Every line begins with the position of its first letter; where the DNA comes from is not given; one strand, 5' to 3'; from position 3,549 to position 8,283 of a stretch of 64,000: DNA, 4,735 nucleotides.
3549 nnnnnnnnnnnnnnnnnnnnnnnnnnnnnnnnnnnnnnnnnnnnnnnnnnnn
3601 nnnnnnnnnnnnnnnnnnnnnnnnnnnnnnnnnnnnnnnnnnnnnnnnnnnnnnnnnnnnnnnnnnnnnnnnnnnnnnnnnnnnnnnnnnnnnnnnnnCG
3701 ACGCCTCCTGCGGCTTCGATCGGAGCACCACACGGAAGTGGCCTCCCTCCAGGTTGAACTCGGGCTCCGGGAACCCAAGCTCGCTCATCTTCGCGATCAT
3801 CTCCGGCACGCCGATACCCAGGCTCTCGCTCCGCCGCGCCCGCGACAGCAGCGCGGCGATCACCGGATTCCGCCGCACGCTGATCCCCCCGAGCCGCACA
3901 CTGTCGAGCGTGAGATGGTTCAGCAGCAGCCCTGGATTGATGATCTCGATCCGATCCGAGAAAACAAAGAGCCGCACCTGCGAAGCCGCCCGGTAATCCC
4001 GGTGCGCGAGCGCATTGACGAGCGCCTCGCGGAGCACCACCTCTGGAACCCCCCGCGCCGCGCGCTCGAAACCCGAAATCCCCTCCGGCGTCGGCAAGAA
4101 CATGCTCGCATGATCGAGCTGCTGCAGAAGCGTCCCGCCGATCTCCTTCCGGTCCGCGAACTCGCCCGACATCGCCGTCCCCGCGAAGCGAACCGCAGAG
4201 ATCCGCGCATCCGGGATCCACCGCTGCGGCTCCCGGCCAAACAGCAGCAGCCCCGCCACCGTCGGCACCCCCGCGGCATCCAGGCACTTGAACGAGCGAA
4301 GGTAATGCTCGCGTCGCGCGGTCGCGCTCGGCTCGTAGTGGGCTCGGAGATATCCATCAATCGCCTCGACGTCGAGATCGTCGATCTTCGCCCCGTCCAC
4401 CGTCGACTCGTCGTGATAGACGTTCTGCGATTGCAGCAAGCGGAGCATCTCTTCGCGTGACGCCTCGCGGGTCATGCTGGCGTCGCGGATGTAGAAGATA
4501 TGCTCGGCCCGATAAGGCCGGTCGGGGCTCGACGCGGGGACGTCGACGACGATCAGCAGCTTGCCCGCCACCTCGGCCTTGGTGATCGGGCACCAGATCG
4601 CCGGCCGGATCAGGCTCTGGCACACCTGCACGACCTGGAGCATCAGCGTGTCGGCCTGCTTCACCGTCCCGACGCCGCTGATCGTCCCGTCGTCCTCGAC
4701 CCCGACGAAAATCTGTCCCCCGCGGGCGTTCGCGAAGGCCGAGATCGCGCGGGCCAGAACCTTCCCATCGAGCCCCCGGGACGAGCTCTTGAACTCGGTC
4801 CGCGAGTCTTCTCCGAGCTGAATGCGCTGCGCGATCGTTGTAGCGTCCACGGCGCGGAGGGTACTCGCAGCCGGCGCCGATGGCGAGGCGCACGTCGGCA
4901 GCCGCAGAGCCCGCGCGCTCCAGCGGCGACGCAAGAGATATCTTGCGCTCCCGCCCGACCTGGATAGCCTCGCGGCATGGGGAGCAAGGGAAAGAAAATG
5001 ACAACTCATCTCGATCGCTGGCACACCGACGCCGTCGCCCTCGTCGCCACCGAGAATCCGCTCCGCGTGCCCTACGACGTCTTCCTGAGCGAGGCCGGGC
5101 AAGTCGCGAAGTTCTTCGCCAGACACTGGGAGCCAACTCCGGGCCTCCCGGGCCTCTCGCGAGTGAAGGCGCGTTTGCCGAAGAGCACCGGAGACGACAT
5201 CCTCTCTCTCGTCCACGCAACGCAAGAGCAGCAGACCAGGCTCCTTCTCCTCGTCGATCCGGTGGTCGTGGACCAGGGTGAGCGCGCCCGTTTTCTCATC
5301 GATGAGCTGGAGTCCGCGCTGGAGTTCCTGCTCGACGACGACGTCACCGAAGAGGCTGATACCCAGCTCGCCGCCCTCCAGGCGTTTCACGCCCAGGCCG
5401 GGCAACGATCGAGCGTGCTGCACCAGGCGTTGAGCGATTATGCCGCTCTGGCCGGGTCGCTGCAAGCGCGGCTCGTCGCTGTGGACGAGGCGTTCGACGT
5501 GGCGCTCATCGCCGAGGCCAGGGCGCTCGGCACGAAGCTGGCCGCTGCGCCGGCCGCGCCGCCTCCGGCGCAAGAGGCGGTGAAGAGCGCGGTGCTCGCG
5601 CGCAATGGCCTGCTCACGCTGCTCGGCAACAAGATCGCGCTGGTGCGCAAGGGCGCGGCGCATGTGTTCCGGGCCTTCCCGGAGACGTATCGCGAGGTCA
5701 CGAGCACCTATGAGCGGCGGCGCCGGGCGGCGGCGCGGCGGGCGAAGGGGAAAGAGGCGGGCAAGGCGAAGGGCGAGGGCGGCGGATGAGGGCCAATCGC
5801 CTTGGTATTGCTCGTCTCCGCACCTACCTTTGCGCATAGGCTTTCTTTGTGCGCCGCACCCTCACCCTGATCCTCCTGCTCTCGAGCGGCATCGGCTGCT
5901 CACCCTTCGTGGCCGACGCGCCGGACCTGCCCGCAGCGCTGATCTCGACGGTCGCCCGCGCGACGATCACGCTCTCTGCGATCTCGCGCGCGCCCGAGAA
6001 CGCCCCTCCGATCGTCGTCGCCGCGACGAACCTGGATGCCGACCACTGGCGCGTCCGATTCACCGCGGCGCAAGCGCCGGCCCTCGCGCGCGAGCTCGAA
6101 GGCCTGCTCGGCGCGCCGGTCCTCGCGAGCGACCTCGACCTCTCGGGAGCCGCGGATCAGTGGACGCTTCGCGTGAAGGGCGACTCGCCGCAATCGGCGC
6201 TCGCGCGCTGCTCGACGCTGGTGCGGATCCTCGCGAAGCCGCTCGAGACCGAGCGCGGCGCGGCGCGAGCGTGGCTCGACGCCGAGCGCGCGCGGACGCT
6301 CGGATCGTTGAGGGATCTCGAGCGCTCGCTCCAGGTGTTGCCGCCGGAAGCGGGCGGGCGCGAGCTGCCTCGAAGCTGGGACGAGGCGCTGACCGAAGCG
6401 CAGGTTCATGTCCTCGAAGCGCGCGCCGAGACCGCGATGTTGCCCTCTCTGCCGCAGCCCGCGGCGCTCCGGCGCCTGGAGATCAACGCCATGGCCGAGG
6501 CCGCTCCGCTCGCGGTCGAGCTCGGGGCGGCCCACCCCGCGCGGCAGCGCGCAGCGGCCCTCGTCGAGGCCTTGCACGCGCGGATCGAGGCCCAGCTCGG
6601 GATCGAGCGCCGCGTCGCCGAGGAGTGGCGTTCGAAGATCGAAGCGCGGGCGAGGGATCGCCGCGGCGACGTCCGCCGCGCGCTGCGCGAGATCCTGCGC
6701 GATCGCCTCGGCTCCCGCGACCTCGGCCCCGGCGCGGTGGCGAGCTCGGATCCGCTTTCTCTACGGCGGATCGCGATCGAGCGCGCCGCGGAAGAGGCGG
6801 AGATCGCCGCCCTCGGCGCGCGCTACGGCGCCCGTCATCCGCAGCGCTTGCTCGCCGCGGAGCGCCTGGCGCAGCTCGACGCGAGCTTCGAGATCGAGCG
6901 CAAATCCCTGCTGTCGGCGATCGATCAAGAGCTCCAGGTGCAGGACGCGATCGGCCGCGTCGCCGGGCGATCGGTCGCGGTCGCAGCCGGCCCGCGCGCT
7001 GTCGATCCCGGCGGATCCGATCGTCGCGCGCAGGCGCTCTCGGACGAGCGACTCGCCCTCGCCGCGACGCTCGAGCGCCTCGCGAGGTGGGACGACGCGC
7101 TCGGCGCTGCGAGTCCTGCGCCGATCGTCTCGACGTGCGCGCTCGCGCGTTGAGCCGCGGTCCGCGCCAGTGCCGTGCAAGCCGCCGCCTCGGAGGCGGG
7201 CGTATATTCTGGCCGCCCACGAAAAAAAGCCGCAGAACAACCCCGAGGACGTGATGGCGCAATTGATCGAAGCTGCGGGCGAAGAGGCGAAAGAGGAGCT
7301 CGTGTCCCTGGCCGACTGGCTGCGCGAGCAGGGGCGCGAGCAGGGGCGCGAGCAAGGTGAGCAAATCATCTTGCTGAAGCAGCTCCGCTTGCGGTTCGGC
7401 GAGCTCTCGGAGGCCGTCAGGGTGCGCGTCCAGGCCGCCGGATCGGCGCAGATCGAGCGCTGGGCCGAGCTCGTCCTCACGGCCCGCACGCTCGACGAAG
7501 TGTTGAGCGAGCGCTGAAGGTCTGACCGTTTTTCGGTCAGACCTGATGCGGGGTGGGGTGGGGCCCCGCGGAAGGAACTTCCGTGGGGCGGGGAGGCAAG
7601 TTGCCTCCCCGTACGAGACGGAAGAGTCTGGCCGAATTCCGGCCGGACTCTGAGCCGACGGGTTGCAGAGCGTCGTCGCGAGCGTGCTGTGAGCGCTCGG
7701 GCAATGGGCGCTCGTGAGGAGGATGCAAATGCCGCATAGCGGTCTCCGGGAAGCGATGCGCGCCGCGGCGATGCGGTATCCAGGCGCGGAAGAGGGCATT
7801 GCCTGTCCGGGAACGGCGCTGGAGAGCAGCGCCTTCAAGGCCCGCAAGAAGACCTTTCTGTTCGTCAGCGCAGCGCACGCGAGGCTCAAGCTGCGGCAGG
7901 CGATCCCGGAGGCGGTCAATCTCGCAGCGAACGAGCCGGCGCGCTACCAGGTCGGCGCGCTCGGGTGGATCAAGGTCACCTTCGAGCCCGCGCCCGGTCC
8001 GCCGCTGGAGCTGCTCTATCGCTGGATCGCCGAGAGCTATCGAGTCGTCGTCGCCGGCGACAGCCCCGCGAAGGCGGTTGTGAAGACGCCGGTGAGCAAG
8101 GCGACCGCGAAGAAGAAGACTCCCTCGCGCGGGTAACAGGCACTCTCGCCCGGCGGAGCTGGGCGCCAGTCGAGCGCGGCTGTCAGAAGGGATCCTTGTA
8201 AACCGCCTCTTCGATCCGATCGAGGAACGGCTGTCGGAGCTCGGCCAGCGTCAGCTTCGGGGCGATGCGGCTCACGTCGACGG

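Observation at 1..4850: Candidate NLR-like immunity operon: Schlafen/AlbA_2-HATPase_c_4 protein + cyclase-like-NACHT-HEAT STAND NTPase + unknown third gene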

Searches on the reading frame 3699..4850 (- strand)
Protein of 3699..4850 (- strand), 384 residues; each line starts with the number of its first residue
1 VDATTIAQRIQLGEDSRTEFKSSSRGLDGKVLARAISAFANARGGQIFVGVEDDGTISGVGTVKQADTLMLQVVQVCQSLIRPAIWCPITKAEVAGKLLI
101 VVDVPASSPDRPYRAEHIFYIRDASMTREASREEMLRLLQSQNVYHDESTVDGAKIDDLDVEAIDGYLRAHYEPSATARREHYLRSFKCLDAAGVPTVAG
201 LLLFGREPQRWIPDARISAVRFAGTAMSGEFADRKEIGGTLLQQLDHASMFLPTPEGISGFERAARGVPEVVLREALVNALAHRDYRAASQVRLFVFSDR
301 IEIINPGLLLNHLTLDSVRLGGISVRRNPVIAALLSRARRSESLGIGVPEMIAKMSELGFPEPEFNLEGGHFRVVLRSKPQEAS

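Call 6: search_protein_families(library=pfam, proteins=[window:3699-4850:-], max_evalue=0.1)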
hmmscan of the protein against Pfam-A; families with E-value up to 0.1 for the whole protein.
window:3699-4850:- (384 aa): 2 families
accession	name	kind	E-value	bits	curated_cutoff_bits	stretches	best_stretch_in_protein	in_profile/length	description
PF13749.12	HATPase_c_4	-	2.9e-21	75.7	26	1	290-376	2-89/89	Putative ATP-dependent DNA helicase recG C-terminal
PF04326.19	SLFN_AlbA_2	-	6.9e-20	72.2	25.3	1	14-130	1-117/118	Schlafen, AlbA_2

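Call 7: search_protein_families(library=padloc, proteins=[window:3699-4850:-], max_evalue=0.1)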
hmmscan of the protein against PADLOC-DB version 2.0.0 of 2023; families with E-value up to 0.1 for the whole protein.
window:3699-4850:- (384 aa): 3 families
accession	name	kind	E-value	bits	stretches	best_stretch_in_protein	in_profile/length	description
PDLC02402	Aga_SIR2-PNTD1-PNTD2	-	3.5e-17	59.8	1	171-381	346-566/876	Class I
PDLC02394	pAgo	-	3.9e-16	56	1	32-382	57-440/1121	-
PDLC02418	Aga_SIR2-Kinase-PNTD1-PNTD2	-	3e-13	46.9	1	177-352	210-414/756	Class I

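Call 8: search_protein_families(library=ncbifam, proteins=[window:3699-4850:-], max_evalue=0.1)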
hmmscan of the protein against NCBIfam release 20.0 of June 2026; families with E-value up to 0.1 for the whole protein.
window:3699-4850:- (384 aa): 0 families

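Call 10: find_encoding_contigs(protein=window:3699-4850:-, flank=10000, max_places=6)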
Protein window:3699-4850:- (384 aa): no gene with exactly this product is on record in the collection.

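Call 81: find_homologous_proteins(query=window:3699-4850:-, max_evalue=1e-30)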
Query window:3699-4850:- (384 aa): 838 proteins with E <= 1e-30 among 8000 candidates; the best 120 are listed.
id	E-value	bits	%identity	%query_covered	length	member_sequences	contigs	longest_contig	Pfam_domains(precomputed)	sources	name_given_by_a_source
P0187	4.4e-231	784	92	100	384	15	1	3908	PF13749.13,PF04326.20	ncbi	ncbi:MAG: ATP-binding protein [Byssovorax sp.]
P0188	1.9e-226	769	90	100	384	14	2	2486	PF13749.13,PF04326.20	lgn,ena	-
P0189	6.4e-220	748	87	100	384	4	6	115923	PF13749.13,PF04326.20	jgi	jgi:ATP-dependent DNA helicase RecG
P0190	1.6e-217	740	88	100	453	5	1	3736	PF13749.13,PF04326.20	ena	-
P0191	3.5e-214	729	85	100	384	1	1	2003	PF13749.13,PF04326.20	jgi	jgi:ATP-dependent DNA helicase RecG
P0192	2.8e-212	722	85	99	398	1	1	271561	PF13749.13,PF04326.20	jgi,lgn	jgi:ATP-dependent DNA helicase RecG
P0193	7.1e-211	718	85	100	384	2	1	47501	PF13749.13,PF04326.20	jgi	jgi:ATP-dependent DNA helicase RecG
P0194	2.6e-210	716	84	100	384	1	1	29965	PF13749.13,PF04326.20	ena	-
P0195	1.5e-207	707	82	100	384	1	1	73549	PF13749.13,PF04326.20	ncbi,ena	-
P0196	1.8e-201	687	80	100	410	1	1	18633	PF13749.13,PF04326.20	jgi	jgi:ATP-dependent DNA helicase RecG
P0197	3.1e-199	680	78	99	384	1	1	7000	PF13749.13,PF04326.20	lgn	-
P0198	4.3e-195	666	77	98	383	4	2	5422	PF13749.13,PF04326.20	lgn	-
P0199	1.1e-189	648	74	98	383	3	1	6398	PF13749.13,PF04326.20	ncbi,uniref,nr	ncbi:hypothetical protein BE21_43015 [Sorangium cellulosum]|uniref:Schlafen AlbA-2 domain-containing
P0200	2.5e-189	647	74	99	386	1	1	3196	PF13749.13,PF04326.20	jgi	jgi:ATP-dependent DNA helicase RecG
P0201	3.8e-189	646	78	100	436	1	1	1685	PF13749.13,PF04326.20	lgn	-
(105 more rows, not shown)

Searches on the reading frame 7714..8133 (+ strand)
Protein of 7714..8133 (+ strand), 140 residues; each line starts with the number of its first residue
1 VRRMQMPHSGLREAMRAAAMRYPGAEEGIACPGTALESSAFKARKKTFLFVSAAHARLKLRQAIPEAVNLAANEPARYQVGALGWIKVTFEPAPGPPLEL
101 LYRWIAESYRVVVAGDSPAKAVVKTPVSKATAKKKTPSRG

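Call 69: search_protein_families(library=pfam, proteins=[window:7714-8133:+], max_evalue=0.001)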
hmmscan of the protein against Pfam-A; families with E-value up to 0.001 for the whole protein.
window:7714-8133:+ (140 aa): 1 family
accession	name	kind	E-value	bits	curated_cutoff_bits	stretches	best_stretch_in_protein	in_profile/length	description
PF04237.18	YjbR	-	1e-05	26.5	30.1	1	22-110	3-87/88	YjbR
